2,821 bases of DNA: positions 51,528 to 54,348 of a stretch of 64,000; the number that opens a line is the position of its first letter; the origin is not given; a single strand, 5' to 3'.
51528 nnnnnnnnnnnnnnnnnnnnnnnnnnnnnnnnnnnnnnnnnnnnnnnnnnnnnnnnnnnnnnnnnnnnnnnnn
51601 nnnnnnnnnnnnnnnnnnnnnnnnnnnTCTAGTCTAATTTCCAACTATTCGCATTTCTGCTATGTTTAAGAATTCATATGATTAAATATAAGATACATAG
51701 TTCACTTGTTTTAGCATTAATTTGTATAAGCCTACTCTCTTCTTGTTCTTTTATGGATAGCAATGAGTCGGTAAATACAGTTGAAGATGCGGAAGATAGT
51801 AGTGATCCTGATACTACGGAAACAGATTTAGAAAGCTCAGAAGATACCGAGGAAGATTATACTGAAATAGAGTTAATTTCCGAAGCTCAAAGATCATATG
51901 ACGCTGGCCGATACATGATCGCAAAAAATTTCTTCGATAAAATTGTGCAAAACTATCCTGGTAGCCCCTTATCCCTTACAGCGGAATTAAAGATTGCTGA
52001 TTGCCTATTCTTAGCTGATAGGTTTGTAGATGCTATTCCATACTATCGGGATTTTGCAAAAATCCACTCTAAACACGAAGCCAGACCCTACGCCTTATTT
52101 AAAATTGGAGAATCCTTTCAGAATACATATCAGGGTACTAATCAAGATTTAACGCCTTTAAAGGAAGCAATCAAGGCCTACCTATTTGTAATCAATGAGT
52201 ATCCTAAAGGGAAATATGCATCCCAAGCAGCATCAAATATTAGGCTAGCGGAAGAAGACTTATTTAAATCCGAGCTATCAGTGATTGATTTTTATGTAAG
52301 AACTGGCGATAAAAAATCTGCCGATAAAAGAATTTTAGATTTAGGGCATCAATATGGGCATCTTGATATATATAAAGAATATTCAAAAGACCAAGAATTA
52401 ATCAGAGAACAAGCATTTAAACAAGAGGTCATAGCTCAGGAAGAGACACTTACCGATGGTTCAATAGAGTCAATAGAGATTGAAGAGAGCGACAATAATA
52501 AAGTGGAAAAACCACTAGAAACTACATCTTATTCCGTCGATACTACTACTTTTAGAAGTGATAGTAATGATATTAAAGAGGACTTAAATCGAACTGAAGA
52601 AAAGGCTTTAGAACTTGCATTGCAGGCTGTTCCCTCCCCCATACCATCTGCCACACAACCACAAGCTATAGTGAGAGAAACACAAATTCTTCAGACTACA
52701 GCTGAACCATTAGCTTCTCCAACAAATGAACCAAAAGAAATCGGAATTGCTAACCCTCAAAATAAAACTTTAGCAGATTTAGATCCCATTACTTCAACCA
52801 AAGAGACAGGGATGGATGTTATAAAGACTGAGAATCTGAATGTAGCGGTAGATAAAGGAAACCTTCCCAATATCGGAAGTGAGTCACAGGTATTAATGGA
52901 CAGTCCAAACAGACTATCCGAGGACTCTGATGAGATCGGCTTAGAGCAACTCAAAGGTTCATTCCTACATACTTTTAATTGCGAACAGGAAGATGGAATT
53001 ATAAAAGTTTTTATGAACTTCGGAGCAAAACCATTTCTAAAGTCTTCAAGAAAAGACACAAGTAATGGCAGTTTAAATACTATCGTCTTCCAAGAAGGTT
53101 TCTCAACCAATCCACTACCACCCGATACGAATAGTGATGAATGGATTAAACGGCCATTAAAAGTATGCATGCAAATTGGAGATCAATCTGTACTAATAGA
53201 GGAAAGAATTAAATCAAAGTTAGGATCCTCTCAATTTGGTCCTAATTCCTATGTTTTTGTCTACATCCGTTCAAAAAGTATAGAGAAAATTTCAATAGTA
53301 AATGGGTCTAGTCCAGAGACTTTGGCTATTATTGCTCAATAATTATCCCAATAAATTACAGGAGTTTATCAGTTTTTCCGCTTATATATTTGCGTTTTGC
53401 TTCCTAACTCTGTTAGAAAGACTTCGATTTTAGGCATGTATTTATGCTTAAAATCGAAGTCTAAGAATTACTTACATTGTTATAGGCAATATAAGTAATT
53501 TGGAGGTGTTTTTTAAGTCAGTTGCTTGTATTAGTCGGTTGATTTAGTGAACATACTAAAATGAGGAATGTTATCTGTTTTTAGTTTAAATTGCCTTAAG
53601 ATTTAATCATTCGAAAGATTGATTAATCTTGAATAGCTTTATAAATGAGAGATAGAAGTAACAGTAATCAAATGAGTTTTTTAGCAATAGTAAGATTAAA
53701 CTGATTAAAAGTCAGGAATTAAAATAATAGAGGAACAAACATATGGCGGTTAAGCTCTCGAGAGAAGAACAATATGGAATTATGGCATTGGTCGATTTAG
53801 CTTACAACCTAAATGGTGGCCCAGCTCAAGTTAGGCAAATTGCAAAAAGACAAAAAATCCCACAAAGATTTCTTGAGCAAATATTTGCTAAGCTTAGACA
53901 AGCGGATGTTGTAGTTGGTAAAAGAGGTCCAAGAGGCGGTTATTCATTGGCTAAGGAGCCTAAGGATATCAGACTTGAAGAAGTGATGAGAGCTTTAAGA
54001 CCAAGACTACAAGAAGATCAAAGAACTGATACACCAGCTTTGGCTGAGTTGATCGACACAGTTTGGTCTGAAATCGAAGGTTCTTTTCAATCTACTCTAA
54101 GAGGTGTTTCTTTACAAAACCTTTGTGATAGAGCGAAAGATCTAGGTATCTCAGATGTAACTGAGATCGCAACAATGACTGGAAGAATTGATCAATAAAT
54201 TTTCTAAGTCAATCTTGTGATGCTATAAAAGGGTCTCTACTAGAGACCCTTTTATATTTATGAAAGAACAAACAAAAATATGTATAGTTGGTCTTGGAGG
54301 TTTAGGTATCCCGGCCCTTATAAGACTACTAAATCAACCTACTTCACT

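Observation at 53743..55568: Rrf2 regulator, atypical ThiF/MoeB E1-like enzyme and unknown 135-aa protein directly upstream of the T2SS operon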

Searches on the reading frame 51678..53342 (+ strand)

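Call 3: search_protein_families(library=pfam, proteins=[window:51678-53342:+], max_evalue=0.1)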
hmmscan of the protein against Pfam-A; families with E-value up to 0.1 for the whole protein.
window:51678-53342:+ (554 aa): 5 families
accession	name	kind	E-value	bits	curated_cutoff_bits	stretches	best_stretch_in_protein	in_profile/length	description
PF13525.12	YfiO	-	7e-17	62.3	25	1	62-226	4-171/203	Outer membrane lipoprotein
PF13174.12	TPR_6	-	2.1e-08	34.7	26.3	0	138-177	1-32/33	Tetratricopeptide repeat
PF13512.12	TPR_18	-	0.0001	23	21.9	1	55-186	2-143/145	Tetratricopeptide repeat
PF13432.12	TPR_16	-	0.0036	18.1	32.7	1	69-128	3-59/65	Tetratricopeptide repeat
PF17231.7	DUF5305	-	0.069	13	29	0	249-311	50-112/217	Family of unknown function (DUF5305)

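Call 4: search_protein_families(library=ncbifam, proteins=[window:51678-53342:+], max_evalue=0.1)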
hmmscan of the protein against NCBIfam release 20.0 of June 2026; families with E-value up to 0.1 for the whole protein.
window:51678-53342:+ (554 aa): 4 families
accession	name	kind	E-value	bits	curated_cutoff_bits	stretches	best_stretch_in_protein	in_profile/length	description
TIGR03302.1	OM_YfiO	subfamily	1.8e-33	116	81.4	1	10-234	4-204/239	outer membrane protein assembly factor BamD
TIGR02795.1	tol_pal_ybgF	equivalog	2.3e-13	50.8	90.1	1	68-186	7-117/119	tol-pal system protein YbgF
NF008068.0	PRK10803.1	equivalog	7.1e-05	22.9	383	1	28-187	113-259/263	cell division protein CpoB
NF008119.0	PRK10866.1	equivalog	0.00012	21.8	363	1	53-227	22-206/243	outer membrane protein assembly factor BamD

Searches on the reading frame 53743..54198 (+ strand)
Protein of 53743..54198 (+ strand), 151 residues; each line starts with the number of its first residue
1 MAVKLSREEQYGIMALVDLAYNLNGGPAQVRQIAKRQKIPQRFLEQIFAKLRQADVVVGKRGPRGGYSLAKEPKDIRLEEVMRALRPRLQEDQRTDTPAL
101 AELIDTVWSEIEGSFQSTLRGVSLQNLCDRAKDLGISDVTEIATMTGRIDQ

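Call 3: search_protein_families(library=pfam, proteins=[window:53743-54198:+], max_evalue=0.1)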
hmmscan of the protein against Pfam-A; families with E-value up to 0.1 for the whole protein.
window:53743-54198:+ (151 aa): 4 families
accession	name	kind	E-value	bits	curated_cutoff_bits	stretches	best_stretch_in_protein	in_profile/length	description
PF02082.26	Rrf2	-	1.2e-28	100.3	30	1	5-129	1-131/132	Iron-dependent Transcriptional regulator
PF03444.21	HrcA_DNA-bdg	-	0.00094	19.2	21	1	13-68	10-64/79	Winged helix-turn-helix transcription repressor, HrcA DNA-binding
PF24270.1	HTH_Cmi2_C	-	0.024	15.3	27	0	18-58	79-119/125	Cmi2, C-terminal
PF12422.13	Condensin2nSMC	-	0.041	14.4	27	1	79-131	30-82/149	Condensin II non structural maintenance of chromosomes subunit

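Call 4: search_protein_families(library=ncbifam, proteins=[window:53743-54198:+], max_evalue=0.1)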
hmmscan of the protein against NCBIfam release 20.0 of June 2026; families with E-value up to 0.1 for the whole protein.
window:53743-54198:+ (151 aa): 8 families
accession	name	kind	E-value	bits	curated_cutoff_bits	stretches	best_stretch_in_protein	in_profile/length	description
TIGR00738.1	rrf2_super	superfamily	2.9e-28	98.4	73.3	1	4-128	2-131/132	Rrf2 family transcriptional regulator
TIGR02010.1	IscR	equivalog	9.6e-23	80.5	207.55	1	4-131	2-133/135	Fe-S cluster assembly transcriptional regulator IscR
NF047409.1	Cys_reg_CymR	equivalog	9.6e-22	77.6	195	1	4-133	2-129/139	cysteine metabolism transcriptional regulator CymR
NF008110.0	PRK10857.1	equivalog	4.9e-16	58.9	275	1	4-139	2-141/164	Fe-S cluster assembly transcriptional regulator IscR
TIGR02944.1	suf_reg_Xantho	equivalog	2.6e-10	40.8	110.65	1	3-124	2-127/130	SUF system Fe-S cluster assembly regulator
NF008886.0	PRK11920.1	equivalog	9.2e-08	31.9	193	1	4-84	2-81/153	iron-responsive transcriptional regulator RirA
NF008240.0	PRK11014.1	equivalog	2e-06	27.9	182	1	7-88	5-86/141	nitric oxide-sensing transcriptional repressor NsrR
NF041852.1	trans_reg_HypR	equivalog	0.00074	19.5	180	1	37-97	32-92/139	redox-sensitive transcriptional regulator HypR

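Call 88: search_protein_families(library=padloc, proteins=[window:53743-54195:+], max_evalue=0.01)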
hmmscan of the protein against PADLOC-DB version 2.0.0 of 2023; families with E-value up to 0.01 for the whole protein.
window:53743-54195:+ (151 aa): 1 family
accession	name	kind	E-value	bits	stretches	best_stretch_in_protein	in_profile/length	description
PDLC01438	Csa3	-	0.0083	14.2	1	6-93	146-225/305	"CAS-I,CAS-II,CAS-III,CAS-IV,CAS-V,CAS-VI; associated_signaling"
